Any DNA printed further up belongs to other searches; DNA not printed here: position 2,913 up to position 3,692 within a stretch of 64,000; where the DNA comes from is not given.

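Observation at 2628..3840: Low-GC three-gene operon next to tRNA-Leu: HNH nuclease, HEPN-like (RNxxxH) protein, two-TM protein. Candidate defence/abortive-infection module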

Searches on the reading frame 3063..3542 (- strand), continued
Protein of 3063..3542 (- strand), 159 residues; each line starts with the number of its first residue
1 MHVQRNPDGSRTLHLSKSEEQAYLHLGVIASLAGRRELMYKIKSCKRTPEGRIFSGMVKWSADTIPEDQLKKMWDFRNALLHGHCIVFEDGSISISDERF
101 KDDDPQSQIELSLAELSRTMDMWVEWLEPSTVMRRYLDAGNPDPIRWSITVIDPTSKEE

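Call 74: find_encoding_contigs(protein=P0018, flank=6000, max_places=4)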
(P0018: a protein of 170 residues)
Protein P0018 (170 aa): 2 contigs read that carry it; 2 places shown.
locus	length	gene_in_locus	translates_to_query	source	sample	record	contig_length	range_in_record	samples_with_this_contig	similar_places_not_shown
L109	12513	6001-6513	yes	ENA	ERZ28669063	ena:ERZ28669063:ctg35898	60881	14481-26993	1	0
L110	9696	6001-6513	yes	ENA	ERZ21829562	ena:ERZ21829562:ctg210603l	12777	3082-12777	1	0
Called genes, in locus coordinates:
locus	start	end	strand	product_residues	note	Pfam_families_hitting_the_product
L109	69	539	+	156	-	PF00383:dCMP_cyt_deam_1, PF14437:MafB19-deam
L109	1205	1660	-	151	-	-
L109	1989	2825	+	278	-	PF13408:Zn_ribbon_recom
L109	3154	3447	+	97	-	-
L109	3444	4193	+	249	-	PF09509:Hypoth_Ymh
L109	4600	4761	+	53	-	-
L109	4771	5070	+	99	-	-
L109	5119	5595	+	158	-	PF18736:pEK499_p136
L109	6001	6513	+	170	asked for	-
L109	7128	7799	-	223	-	PF00872:Transposase_mut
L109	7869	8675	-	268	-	PF13276:HTH_21, PF00665:rve, PF13683:rve_3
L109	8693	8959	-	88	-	PF01527:HTH_Tnp_1, PF13384:HTH_23 (weak), PF13551:HTH_29 (weak), PF13518:HTH_28 (weak)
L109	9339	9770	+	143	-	PF12844:HTH_19, PF13560:HTH_31, PF01381:HTH_3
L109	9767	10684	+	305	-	PF06114:Peptidase_M78 (weak)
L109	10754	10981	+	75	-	PF20605:Antitox_RHH (weak), PF01402:RHH_1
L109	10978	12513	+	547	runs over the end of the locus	PF00239:Resolvase, PF07508:Recombinase, PF13408:Zn_ribbon_recom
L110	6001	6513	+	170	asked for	-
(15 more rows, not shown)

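Call 75: find_encoding_contigs(protein=P0013, flank=6000, max_places=4)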
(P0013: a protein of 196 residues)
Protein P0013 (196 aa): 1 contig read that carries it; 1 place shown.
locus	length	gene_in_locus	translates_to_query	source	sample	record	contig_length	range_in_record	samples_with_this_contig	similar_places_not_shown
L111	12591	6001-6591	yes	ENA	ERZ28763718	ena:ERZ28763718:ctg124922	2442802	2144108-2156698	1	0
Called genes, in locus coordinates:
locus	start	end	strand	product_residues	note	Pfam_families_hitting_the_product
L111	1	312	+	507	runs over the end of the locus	PF12072:RNase_Y_N, PF00013:KH_1 (weak), PF01966:HD, PF08668:HDOD (faint)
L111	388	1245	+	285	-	PF02811:PHP (weak)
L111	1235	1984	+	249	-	PF00106:adh_short, PF08659:KR, PF13561:adh_short_C2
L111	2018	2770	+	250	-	PF00106:adh_short, PF08659:KR, PF13561:adh_short_C2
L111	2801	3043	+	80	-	-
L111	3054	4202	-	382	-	PF01321:Creatinase_N, PF00557:Peptidase_M24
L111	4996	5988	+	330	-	PF01555:N6_N4_Mtase, PF01844:HNH, PF14279:HNH_5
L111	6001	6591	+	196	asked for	-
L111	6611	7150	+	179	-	-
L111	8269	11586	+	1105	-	PF00133:tRNA-synt_1, PF09334:tRNA-synt_1g (weak), PF08264:Anticodon_1, PF19302:DUF5915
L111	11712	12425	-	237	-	PF01138:RNase_PH, PF03725:RNase_PH_C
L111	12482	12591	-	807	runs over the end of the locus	PF13567:DUF4131, PF03772:Competence, PF00753:Lactamase_B, PF12706:Lactamase_B_2 (weak), PF23023:Anti-Pycsar_Apyc1 (weak)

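Call 76: find_encoding_contigs(protein=P0021, flank=6000, max_places=4)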
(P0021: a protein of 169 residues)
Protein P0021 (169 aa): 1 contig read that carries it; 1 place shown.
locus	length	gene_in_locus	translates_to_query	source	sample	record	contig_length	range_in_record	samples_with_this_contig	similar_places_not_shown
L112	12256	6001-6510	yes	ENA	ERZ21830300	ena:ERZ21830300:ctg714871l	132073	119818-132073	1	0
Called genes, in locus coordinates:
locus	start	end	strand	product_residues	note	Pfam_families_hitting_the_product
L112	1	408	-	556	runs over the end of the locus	PF02776:TPP_enzyme_N, PF00205:TPP_enzyme_M, PF02775:TPP_enzyme_C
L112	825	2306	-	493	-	PF00171:Aldedh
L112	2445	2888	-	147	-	PF20328:DUF6623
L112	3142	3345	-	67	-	-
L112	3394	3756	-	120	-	-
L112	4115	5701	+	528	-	PF00732:GMC_oxred_N, PF13450:NAD_binding_8 (faint), PF05199:GMC_oxred_C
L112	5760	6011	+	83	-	-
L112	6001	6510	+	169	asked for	-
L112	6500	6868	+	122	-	-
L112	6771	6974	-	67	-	-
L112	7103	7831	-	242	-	PF00565:SNase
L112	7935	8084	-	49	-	-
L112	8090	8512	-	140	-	PF04255:DUF433 (weak)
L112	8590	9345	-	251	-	PF00106:adh_short, PF08659:KR, PF13561:adh_short_C2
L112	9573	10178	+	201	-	PF04893:Yip1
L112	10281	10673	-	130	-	PF04134:DCC1-like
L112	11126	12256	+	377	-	?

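Call 85: search_protein_families(library=pfam, proteins=[L111:6611-7150:+, L112:6500-6868:+, L112:5760-6011:+, L007:6719-6961:+, L008:1491-1847:+], max_evalue=0.1)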
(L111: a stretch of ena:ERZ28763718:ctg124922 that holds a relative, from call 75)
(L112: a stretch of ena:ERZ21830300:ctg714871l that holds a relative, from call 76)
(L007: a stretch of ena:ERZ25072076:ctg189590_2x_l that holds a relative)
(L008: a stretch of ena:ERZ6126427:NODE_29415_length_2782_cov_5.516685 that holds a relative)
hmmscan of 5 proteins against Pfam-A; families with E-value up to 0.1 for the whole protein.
L111:6611-7150:+ (179 aa): 2 families
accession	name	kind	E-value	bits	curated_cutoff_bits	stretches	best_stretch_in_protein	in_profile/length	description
PF24542.1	Ig_TPPC8_C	-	0.018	15.3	27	1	43-77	6-40/103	TPPC8 C-terminal Ig-like domain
PF20251.4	Big_14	-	0.052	14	27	1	97-140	33-75/104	Bacterial Ig-like domain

L112:6500-6868:+ (122 aa): 1 family
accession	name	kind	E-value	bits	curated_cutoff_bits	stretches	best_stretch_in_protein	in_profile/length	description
PF09739.14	MCM_bind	-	0.013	14.5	25.6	1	13-89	100-181/577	Mini-chromosome maintenance replisome factor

L112:5760-6011:+ (83 aa): 0 families

L007:6719-6961:+ (80 aa): 0 families

L008:1491-1847:+ (118 aa): 0 families

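Call 86: search_protein_families(library=padloc, proteins=[L111:6611-7150:+, L111:6001-6591:+, L109:6001-6513:+], max_evalue=0.1)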
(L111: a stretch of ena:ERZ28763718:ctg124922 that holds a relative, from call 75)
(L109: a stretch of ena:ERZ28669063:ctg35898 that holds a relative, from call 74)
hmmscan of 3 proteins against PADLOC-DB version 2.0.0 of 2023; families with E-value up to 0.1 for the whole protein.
L111:6611-7150:+ (179 aa): 0 families

L111:6001-6591:+ (196 aa): 0 families

L109:6001-6513:+ (170 aa): 1 family
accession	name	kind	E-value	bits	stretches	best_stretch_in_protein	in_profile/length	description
PDLC04038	PD-T4-5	-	0.004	14.4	1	63-80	186-203/309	-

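Call 92: find_related_loci(query=A1, collection=viral_contigs, flank=6000)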
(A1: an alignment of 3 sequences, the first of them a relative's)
Query A1 (159 aa) in viral_contigs; peptide patterns used: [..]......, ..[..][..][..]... (x = any residue, [..] = any of these).
17 stretches matched a pattern, but none encodes a relative of the query by tblastn (E <= 1e-3).

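Call 93: find_related_loci(query=A6, collection=viral_contigs, flank=6000)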
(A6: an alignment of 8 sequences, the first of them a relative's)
Query A6 (126 aa) in viral_contigs; peptide patterns used: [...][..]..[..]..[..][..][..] (x = any residue, [..] = any of these).
4 stretches matched a pattern, but none encodes a relative of the query by tblastn (E <= 1e-3).

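Call 94: find_encoding_contigs(protein=P0010, flank=6000, max_places=4)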
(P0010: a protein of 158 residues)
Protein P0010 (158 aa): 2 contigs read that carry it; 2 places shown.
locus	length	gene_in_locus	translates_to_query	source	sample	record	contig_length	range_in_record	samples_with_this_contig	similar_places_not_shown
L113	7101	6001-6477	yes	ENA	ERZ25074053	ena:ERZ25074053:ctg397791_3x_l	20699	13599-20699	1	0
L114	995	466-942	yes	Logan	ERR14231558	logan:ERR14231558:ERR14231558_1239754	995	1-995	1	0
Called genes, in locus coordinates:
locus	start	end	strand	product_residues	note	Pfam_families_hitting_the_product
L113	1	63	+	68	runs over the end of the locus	-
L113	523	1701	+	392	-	-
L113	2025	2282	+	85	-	-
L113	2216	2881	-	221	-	PF01609:DDE_Tnp_1 (weak), PF13701:DDE_Tnp_1_4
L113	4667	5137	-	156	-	-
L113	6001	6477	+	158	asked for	-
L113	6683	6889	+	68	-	-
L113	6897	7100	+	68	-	?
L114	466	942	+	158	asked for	-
